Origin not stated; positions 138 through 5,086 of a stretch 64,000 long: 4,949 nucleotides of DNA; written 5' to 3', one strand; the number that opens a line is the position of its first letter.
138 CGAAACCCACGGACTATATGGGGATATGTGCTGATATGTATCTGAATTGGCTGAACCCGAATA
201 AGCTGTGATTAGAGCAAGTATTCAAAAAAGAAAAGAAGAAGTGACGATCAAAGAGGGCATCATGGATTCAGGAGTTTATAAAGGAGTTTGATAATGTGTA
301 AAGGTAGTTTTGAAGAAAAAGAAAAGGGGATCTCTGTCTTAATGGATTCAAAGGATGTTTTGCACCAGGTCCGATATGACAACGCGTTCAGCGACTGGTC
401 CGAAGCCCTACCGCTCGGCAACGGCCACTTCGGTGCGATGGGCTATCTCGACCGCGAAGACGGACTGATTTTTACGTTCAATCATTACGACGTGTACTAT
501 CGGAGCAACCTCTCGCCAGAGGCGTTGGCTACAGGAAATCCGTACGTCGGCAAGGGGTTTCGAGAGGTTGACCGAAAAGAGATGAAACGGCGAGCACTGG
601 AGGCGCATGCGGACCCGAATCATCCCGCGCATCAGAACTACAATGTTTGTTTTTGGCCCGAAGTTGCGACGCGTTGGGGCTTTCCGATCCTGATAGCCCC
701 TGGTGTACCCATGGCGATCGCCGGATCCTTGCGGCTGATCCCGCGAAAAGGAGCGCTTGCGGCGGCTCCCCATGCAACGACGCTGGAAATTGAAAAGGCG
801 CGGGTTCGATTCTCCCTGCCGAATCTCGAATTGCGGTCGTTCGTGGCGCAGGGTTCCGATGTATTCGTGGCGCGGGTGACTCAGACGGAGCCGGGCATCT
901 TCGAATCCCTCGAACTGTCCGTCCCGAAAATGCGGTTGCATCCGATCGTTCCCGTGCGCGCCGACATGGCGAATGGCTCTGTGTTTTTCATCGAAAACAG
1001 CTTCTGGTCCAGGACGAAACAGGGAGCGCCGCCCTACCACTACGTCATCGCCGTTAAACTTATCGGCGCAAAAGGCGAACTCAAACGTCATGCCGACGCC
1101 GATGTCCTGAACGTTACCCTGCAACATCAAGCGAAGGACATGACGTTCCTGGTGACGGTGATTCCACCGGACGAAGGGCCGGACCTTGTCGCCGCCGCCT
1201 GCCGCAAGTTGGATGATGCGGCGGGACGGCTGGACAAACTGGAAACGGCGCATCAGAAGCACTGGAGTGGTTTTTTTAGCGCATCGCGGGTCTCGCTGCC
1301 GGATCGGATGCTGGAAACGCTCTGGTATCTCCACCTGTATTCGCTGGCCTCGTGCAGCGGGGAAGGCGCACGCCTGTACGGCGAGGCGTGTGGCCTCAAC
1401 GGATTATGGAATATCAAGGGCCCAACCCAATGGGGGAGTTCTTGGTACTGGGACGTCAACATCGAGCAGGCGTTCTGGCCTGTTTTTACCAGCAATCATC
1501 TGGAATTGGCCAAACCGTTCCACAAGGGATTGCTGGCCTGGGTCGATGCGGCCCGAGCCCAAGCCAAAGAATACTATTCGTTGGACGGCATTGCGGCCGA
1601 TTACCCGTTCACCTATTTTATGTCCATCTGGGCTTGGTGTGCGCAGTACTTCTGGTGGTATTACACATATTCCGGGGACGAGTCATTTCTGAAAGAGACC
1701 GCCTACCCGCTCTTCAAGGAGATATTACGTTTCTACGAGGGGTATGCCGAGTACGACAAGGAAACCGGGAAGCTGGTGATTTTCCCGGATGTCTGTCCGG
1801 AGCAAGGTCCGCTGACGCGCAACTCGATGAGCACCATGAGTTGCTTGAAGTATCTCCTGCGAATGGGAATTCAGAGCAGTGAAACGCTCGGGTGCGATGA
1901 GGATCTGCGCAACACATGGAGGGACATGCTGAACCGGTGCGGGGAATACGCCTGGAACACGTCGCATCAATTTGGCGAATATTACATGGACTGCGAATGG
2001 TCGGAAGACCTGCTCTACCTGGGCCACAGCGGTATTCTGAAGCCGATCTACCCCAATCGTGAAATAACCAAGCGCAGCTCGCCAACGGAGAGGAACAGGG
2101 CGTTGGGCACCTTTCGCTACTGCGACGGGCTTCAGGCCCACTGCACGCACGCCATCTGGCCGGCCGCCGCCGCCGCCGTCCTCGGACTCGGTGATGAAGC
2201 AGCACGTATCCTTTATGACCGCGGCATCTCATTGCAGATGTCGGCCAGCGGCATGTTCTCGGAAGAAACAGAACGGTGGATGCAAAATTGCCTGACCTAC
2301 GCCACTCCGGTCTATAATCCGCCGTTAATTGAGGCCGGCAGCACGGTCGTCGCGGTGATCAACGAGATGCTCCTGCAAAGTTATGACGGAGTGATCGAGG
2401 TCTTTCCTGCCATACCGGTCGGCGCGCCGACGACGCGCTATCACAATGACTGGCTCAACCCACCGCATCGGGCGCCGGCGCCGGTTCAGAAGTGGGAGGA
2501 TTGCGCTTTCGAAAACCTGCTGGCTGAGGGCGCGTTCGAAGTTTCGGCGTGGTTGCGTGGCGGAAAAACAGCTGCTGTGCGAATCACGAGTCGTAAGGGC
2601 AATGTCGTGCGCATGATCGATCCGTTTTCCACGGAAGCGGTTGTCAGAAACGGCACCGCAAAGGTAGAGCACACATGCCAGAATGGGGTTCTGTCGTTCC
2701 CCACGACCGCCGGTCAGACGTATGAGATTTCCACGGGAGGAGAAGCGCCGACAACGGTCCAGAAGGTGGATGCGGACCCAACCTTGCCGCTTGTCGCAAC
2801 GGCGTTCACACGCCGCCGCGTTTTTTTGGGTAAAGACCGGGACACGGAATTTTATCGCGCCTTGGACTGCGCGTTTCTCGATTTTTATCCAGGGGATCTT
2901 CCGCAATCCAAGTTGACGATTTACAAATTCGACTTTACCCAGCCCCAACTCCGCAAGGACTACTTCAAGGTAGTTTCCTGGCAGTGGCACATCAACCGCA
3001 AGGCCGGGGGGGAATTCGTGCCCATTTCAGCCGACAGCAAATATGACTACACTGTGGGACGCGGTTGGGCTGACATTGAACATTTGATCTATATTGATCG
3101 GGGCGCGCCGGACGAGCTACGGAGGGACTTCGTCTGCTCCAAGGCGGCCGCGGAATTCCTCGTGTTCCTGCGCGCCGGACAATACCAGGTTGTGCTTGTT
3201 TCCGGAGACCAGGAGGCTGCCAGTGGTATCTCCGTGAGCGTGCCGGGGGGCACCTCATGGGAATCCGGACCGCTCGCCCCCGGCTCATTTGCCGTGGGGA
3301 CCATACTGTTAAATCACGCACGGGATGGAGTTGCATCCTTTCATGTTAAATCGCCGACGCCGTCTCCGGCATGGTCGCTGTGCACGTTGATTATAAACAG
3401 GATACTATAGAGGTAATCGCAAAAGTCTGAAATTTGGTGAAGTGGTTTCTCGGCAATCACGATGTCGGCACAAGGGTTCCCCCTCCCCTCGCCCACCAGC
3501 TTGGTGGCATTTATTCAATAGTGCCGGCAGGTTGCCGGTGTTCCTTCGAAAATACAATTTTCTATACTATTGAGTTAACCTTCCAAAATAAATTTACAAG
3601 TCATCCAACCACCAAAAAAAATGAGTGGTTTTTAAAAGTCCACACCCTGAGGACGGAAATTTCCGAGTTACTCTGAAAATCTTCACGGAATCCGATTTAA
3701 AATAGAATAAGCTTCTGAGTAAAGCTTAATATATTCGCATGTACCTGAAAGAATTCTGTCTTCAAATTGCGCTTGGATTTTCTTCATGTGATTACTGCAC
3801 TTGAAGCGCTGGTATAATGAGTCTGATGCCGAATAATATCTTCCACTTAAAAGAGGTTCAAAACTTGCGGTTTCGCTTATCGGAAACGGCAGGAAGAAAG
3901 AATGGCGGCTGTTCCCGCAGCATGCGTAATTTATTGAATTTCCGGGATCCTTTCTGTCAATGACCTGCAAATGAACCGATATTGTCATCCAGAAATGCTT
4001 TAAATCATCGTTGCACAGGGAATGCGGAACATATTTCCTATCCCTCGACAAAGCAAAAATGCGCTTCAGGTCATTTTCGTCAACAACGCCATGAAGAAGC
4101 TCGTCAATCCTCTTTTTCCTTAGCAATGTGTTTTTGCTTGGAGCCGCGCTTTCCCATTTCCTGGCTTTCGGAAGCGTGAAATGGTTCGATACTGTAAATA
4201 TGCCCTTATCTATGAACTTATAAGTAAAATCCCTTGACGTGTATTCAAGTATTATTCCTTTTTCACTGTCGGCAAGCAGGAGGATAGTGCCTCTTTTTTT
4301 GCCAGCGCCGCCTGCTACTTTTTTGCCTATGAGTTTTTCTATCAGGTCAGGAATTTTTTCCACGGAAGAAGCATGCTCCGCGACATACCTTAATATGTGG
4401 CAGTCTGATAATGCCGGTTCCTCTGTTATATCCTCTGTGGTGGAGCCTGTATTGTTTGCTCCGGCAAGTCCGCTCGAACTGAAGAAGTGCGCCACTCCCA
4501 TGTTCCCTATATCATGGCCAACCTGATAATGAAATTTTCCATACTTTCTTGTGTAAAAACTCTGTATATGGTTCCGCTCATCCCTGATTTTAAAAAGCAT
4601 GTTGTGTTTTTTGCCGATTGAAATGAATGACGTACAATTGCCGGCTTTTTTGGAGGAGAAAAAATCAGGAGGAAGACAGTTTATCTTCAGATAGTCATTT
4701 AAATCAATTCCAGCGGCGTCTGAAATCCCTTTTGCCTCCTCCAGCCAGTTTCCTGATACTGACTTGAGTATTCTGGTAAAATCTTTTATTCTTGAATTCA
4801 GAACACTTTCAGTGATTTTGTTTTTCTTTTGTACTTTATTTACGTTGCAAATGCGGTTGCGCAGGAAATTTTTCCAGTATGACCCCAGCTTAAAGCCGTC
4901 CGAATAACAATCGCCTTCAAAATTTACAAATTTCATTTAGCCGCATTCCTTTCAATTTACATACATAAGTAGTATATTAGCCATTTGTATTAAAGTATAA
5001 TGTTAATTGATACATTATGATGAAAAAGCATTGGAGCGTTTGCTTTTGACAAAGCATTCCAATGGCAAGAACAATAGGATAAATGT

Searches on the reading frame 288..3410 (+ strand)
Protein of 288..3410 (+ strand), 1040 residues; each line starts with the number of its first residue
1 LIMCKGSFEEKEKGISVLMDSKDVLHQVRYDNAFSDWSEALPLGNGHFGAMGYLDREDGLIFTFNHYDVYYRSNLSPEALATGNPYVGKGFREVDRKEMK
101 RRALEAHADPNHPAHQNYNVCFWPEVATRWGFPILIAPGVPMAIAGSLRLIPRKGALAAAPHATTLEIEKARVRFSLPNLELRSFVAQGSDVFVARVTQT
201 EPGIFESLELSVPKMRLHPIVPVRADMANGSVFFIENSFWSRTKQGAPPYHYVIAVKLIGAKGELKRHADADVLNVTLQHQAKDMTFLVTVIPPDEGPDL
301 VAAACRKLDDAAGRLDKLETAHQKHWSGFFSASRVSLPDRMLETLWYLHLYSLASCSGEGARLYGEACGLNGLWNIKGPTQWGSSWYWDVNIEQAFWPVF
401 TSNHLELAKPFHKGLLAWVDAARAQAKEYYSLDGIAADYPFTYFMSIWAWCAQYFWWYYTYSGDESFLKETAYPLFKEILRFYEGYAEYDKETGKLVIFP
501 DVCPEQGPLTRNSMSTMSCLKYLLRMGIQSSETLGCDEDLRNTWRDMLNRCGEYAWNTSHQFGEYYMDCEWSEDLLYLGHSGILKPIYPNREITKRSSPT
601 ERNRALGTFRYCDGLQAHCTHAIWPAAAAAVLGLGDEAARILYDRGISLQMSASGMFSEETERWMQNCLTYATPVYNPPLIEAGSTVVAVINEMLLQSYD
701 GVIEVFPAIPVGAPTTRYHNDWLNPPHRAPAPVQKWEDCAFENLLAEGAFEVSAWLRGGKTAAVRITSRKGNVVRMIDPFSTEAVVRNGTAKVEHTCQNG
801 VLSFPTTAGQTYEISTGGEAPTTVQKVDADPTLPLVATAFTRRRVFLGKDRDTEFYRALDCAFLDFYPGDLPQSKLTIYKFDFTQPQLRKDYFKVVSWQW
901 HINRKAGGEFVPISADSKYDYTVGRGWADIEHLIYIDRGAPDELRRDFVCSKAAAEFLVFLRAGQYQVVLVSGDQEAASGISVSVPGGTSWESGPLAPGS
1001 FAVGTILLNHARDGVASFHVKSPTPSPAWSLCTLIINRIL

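Call 7: search_protein_families(library=pfam, proteins=[window:288-3410:+])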
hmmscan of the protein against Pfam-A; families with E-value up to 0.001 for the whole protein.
window:288-3410:+ (1040 aa): 3 families
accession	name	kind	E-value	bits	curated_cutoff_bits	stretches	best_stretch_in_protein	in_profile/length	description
PF22124.2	Glyco_hydro_95_cat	-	8.3e-35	120.9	27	1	342-695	51-408/408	Glycosyl hydrolase family 95 catalytic domain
PF21307.2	Glyco_hydro_95_C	-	3.6e-09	37.4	27.6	1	730-814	11-94/94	Glycoside hydrolase family 95, C-terminal domain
PF14498.12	Glyco_hyd_65N_2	-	0.00019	22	27.7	0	30-53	3-26/234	Glycosyl hydrolase family 65, N-terminal domain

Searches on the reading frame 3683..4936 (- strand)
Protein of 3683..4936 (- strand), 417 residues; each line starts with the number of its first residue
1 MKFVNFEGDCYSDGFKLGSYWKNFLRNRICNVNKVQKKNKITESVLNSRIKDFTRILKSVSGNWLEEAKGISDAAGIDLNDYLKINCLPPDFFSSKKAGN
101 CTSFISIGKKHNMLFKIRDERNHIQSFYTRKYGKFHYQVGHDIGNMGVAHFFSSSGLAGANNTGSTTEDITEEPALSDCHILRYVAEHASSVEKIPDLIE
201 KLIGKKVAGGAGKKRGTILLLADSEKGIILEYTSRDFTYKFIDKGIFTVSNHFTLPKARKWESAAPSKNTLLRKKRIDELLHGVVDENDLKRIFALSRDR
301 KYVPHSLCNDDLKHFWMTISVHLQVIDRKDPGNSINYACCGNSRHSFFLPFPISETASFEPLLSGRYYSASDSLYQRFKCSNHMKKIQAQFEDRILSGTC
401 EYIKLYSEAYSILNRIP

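Call 41: search_protein_families(library=pfam, proteins=[window:3683-4936:-], max_evalue=0.00001)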
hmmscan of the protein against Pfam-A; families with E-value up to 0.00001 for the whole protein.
window:3683-4936:- (417 aa): 0 families

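Call 74: find_encoding_contigs(protein=window:3683-4936:-, flank=10000, max_places=2)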
Protein window:3683-4936:- (417 aa): 20 contigs read that carry it; 2 places shown.
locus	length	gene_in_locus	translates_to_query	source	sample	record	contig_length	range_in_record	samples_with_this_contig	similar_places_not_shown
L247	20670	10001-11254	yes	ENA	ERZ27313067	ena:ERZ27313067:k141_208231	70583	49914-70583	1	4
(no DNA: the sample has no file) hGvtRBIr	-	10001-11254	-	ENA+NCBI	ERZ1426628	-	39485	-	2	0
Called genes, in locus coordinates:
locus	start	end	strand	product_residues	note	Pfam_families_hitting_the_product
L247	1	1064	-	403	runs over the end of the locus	PF00145:DNA_methylase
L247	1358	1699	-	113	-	PF05016:ParE_toxin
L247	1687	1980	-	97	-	PF02604:PhdYeFM_antitox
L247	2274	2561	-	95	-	PF01541:GIY-YIG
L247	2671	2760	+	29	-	-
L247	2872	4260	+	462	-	PF00890:FAD_binding_2 (weak), PF01266:DAO (faint), PF01593:Amino_oxidase, PF03486:HI0933_like (faint), PF12831:FAD_oxidored (faint), PF13450:NAD_binding_8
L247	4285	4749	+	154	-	-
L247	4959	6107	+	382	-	PF00988:CPSase_sm_chain, PF00117:GATase, PF07722:Peptidase_C26 (faint)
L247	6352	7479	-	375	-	PF01168:Ala_racemase_N, PF00842:Ala_racemase_C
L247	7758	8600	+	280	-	PF07963:N_methyl, PF07596:SBP_bac_10 (faint)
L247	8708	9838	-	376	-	PF00246:Peptidase_M14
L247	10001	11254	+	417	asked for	-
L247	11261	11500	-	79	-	-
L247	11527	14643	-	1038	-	PF22124:Glyco_hydro_95_cat, PF21307:Glyco_hydro_95_C (weak)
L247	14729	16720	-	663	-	PF16126:DUF4838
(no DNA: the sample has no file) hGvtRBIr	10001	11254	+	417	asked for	-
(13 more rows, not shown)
